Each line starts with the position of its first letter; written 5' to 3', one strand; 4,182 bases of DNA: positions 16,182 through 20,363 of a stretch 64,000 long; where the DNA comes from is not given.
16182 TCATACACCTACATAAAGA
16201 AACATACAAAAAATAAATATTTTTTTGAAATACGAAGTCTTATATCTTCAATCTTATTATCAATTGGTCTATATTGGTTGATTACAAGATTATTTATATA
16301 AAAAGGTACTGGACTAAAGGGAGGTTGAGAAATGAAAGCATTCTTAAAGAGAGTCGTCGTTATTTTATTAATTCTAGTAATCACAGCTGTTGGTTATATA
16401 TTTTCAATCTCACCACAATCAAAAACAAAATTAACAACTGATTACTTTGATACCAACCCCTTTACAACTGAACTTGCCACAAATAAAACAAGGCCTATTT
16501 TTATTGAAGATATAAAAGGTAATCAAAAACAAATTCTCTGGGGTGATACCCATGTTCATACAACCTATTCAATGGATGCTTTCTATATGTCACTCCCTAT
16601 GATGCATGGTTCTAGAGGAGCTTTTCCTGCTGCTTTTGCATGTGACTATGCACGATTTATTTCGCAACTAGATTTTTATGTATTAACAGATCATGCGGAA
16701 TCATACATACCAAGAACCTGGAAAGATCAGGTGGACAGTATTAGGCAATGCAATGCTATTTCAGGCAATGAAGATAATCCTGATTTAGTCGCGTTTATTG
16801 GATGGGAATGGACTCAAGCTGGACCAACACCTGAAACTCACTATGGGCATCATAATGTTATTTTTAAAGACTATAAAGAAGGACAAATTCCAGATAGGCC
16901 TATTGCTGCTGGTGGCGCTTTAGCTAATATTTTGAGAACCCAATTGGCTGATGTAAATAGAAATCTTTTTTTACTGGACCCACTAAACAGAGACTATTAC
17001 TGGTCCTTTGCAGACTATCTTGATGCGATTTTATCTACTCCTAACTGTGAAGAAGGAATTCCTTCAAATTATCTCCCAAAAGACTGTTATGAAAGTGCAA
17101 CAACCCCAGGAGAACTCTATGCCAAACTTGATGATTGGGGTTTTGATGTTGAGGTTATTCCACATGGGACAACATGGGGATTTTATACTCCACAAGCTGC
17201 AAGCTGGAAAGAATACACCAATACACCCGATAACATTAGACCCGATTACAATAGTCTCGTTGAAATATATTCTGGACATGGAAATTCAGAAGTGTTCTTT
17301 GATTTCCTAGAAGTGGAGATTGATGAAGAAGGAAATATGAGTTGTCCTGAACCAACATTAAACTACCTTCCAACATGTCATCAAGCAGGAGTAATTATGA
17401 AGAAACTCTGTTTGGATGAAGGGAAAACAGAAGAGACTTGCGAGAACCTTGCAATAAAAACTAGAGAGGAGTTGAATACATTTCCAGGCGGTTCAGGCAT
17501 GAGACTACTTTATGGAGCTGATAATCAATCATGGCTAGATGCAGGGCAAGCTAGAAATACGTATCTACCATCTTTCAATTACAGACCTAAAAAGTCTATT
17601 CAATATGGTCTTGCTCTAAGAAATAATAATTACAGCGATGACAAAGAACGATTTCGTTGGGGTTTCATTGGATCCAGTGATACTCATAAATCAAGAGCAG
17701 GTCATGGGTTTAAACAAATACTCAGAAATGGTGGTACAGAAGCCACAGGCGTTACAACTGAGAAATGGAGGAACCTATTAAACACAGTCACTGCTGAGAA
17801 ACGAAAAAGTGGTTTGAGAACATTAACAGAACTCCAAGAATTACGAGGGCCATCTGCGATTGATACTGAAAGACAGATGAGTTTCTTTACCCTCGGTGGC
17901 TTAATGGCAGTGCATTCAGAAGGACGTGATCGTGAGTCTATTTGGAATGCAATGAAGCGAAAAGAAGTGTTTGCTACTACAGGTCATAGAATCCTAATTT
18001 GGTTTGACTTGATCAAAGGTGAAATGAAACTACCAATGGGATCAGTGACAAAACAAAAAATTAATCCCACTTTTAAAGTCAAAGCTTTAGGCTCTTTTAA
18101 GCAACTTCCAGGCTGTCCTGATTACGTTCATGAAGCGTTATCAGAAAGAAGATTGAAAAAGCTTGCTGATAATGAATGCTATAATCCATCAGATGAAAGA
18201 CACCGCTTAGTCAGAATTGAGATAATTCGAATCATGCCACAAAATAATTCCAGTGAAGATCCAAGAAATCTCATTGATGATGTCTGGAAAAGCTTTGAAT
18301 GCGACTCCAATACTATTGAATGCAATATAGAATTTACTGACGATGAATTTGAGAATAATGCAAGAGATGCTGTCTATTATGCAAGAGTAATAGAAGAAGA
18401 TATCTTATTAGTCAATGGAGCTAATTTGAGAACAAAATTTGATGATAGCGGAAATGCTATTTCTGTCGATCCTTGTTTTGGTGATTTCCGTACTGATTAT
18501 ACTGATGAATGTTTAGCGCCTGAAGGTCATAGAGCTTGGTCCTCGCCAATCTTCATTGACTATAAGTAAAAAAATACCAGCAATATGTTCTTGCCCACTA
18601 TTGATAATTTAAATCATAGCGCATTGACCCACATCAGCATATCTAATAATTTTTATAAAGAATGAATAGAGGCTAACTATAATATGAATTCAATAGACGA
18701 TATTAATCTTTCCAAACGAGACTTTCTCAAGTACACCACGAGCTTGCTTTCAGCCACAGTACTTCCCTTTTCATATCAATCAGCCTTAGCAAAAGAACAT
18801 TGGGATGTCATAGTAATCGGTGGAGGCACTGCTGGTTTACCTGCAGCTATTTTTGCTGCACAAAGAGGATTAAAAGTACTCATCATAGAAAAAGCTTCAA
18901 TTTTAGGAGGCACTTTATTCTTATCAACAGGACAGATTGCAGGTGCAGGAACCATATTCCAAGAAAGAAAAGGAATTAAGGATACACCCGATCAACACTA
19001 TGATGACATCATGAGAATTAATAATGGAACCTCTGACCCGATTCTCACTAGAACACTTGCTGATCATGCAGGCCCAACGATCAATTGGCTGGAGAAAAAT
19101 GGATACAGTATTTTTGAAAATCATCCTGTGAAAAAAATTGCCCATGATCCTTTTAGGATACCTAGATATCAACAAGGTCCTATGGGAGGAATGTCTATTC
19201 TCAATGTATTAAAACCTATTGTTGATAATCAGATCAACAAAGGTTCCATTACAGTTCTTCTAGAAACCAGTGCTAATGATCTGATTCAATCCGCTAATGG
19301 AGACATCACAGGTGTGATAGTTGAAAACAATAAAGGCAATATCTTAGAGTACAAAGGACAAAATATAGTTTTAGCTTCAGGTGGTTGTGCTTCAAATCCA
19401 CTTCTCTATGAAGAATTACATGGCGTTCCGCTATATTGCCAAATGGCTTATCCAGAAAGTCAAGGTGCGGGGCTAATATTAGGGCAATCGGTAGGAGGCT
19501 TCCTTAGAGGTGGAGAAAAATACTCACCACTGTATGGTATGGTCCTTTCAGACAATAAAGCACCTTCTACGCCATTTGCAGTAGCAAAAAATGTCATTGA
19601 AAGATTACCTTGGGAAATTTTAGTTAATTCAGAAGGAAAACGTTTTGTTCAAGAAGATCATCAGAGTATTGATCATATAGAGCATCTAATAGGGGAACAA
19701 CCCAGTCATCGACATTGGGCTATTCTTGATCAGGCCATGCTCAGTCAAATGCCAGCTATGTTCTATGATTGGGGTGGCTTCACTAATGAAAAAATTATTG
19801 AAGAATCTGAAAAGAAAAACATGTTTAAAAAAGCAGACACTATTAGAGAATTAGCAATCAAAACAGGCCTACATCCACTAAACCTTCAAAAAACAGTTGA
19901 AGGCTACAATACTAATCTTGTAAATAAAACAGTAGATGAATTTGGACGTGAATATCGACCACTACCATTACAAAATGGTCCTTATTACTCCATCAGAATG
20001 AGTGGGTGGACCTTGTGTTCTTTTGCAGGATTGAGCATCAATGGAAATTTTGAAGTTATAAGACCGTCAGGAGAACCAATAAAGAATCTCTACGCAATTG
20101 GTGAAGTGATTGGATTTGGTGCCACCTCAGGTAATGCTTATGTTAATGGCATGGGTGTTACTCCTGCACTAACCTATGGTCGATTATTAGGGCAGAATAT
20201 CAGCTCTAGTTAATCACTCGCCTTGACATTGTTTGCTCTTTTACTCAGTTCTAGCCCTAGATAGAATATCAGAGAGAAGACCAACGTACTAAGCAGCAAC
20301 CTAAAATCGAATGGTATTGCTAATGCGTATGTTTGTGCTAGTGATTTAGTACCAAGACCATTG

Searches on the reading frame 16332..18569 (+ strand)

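Call 49: search_protein_families(library=pfam, proteins=[window:16332-18569:+])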
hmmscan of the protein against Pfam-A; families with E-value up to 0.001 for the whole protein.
window:16332-18569:+ (745 aa): 1 family
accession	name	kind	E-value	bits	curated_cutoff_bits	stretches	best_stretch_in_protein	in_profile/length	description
PF12228.14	DUF3604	-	2e-25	89.7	20.4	2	422-556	306-412/591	Protein of unknown function (DUF3604)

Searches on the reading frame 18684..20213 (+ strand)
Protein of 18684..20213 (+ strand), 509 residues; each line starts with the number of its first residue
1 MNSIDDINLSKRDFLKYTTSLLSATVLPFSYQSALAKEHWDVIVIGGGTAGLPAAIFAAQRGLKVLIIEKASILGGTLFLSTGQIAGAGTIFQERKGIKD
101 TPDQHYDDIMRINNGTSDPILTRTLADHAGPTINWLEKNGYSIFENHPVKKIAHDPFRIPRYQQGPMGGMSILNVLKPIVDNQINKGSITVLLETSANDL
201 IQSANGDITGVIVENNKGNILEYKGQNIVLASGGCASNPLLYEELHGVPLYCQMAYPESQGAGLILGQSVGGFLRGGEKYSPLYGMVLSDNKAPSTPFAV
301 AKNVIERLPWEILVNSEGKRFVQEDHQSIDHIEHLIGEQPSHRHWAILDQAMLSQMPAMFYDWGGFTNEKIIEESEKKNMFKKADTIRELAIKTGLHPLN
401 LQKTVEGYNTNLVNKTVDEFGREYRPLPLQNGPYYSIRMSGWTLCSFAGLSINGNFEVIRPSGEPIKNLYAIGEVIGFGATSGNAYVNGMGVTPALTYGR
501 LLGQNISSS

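Call 49: search_protein_families(library=pfam, proteins=[window:18684-20213:+])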
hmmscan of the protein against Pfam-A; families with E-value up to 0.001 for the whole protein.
window:18684-20213:+ (509 aa): 11 families
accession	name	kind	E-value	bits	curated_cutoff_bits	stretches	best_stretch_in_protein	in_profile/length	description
PF00890.30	FAD_binding_2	-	2.3e-48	165.9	20.4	1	41-479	1-402/414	FAD binding domain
PF12831.13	FAD_oxidored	-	2.5e-15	57.1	27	1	41-233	1-145/416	FAD dependent oxidoreductase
PF01266.30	DAO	-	3.7e-11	43.6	27.9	1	41-89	1-50/353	FAD dependent oxidoreductase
PF07992.20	Pyr_redox_2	-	2e-10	41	26.1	1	41-248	2-119/291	Pyridine nucleotide-disulphide oxidoreductase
PF03486.20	HI0933_like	-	4.9e-09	36.4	50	1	41-81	2-42/244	HI0933-like protein Rossmann domain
PF13450.12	NAD_binding_8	-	7.2e-07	29.8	21.9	1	44-77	1-34/68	NAD(P)-binding Rossmann-like domain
PF01946.23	Thi4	-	1.9e-06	27.8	26.2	1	39-80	17-59/235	Thi4 family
PF01134.28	GIDA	-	3.5e-06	26.8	22.1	1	41-70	1-30/391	Glucose inhibited division protein A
PF00070.33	Pyr_redox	-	0.00062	20.7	22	0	42-72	2-32/82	Pyridine nucleotide-disulphide oxidoreductase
PF01494.25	FAD_binding_3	-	0.0009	19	22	0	41-71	3-33/349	FAD binding domain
PF13738.12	Pyr_redox_3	-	0.00092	19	30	0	43-73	1-32/305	Pyridine nucleotide-disulphide oxidoreductase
